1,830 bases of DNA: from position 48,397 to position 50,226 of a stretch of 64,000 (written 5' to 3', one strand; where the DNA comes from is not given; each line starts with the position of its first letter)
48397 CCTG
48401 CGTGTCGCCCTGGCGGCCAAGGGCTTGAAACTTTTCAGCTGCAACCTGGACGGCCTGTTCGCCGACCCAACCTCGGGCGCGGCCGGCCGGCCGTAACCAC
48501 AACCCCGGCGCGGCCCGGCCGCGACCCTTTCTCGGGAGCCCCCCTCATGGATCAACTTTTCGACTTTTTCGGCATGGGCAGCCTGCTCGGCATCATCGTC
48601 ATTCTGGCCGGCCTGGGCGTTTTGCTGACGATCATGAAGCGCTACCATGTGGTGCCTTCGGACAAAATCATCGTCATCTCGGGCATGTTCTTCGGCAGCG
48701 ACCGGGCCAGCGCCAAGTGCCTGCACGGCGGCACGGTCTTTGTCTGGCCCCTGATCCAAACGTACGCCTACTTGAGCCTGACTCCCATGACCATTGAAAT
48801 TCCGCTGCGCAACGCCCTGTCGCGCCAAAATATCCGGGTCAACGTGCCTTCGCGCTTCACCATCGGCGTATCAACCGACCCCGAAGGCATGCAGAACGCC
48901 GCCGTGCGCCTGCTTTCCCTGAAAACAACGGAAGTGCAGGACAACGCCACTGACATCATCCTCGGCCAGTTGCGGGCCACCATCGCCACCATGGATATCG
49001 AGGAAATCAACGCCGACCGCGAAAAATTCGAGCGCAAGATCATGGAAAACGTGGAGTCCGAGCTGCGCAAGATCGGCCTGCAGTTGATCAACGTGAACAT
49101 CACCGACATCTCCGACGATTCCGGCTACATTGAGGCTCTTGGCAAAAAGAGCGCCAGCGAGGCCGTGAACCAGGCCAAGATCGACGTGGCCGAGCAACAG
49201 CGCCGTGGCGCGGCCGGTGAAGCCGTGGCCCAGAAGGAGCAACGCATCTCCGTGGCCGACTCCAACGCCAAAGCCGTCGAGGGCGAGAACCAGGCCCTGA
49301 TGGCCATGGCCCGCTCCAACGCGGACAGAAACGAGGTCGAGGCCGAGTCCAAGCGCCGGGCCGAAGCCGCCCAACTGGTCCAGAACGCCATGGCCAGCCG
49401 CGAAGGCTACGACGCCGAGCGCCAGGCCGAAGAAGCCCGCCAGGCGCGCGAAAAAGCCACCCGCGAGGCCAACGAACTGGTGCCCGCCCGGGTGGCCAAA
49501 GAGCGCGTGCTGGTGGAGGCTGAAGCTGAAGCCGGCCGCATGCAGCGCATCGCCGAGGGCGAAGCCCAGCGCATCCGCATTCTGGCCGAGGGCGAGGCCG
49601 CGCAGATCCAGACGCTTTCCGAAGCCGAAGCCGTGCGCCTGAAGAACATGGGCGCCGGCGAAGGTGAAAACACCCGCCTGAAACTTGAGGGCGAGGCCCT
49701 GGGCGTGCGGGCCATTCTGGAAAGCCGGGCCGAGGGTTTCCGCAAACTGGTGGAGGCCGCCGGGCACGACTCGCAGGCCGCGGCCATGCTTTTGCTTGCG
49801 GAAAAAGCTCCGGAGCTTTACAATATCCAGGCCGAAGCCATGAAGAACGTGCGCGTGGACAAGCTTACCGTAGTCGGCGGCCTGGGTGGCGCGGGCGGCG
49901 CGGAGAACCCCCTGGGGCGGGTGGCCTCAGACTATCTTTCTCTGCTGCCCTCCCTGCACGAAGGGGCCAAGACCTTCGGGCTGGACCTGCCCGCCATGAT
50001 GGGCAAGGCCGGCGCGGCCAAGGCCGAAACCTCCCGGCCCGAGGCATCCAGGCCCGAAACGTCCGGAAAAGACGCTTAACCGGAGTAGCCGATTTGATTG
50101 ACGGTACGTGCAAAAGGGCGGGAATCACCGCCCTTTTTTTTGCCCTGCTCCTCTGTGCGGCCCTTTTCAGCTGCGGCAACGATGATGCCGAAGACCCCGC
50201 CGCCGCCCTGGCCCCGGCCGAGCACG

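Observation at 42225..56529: A ~110-nt dispersed repeat family (3 copies in 64 kb) with conserved hairpins and G-U-compatible substitutions: candidate structured small RNA or novel miniature repeat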

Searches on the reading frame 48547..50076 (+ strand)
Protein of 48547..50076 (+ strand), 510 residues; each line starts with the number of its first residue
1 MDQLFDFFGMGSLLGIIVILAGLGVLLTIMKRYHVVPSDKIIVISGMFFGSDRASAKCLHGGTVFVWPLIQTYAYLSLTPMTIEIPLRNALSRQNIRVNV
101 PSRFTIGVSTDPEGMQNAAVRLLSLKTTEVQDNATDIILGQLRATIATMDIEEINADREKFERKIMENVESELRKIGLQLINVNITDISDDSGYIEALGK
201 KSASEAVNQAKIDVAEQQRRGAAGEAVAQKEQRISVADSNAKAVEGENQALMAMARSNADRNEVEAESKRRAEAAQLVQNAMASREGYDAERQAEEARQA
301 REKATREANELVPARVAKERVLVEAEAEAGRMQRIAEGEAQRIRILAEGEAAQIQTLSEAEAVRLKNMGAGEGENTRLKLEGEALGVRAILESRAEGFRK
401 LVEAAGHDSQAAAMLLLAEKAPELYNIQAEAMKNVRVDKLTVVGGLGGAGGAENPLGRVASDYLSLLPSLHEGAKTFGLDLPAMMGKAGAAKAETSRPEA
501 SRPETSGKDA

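Call 9: search_protein_families(library=pfam, proteins=[window:48547-50076:+], max_evalue=0.001)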
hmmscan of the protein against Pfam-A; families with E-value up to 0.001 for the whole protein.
window:48547-50076:+ (510 aa): 1 family
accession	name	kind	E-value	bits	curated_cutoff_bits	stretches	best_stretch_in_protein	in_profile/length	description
PF01145.31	Band_7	-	1.7e-30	106.8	23.6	1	35-218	2-175/176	SPFH domain / Band 7 family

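Call 59: find_homologous_proteins(query=window:48547-50076:+, max_evalue=1e-120)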
Query window:48547-50076:+ (510 aa): 419 proteins with E <= 1e-120 among 8000 candidates; the best 120 are listed.
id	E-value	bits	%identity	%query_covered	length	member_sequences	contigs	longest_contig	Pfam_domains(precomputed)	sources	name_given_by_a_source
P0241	0.0e+0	1062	100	100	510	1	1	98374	PF01145.32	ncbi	-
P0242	1.2e-279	946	89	100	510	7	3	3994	PF01145.32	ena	-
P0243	2.6e-240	816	79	98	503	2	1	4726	PF01145.32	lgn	-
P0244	7.5e-240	815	76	100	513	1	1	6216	PF01145.32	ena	-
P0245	2.3e-227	774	77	97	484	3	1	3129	PF01145.32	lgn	-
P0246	1.3e-226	771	72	100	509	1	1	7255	PF01145.32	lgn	-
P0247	1.2e-166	573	77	73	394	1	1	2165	PF01145.32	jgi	jgi:flotillin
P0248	2.1e-156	540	57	91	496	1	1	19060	PF01145.32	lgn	-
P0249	1.7e-155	537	57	95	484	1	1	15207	PF01145.32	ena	-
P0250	6.0e-155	535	56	94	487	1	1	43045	PF01145.32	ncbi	-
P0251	2.4e-153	530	56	95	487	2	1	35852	PF01145.32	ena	-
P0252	1.0e-151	524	54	93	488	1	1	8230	PF01145.32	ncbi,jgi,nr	ncbi:MAG: hypothetical protein LBV04_10685 [Deferribacteraceae bacterium]|jgi:flotillin|nr:hypotheti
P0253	7.2e-151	521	56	95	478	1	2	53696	PF01145.32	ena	-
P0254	5.4e-149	515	56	90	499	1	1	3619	PF01145.32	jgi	jgi:flotillin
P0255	1.2e-148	514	56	89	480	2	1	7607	PF01145.32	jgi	jgi:flotillin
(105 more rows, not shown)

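Call 60: find_encoding_contigs(protein=P0242, flank=10000, max_places=5)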
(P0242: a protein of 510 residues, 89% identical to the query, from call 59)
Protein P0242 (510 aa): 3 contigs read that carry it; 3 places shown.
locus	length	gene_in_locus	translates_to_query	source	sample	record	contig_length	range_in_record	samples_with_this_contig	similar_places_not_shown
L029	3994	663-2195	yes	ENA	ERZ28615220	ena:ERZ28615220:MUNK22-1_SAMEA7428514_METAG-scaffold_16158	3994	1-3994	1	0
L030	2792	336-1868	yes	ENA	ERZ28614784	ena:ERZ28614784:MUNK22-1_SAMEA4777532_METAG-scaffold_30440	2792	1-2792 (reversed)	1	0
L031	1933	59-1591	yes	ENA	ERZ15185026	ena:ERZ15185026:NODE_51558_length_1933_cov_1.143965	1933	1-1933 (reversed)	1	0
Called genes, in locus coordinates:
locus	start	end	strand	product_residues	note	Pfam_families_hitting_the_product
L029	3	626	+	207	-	?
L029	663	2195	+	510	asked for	PF01145:Band_7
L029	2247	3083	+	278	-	PF07719:TPR_2 (faint), PF13424:TPR_12 (faint), PF13428:TPR_14 (faint), PF13174:TPR_6 (faint)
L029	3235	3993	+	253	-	?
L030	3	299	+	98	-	?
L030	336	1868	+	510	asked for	PF01145:Band_7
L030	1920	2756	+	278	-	PF07719:TPR_2 (faint), PF13424:TPR_12 (faint), PF13428:TPR_14 (faint), PF13174:TPR_6 (faint)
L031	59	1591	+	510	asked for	PF01145:Band_7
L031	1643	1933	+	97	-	?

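Call 61: find_encoding_contigs(protein=P0244, flank=10000, max_places=3)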
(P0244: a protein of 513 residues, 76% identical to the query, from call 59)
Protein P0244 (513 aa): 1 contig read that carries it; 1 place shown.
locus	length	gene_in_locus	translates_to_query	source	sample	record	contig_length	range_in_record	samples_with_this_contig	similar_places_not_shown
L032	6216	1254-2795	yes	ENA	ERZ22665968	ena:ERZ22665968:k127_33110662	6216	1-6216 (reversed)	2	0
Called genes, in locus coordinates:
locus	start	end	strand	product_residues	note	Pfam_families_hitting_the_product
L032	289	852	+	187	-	-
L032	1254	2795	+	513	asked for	PF01145:Band_7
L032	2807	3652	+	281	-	PF13424:TPR_12 (faint), PF13174:TPR_6 (faint), PF13428:TPR_14 (faint), PF13432:TPR_16 (faint)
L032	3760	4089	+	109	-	PF01258:zf-dskA_traR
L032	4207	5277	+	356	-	PF01321:Creatinase_N, PF00557:Peptidase_M24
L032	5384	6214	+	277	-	?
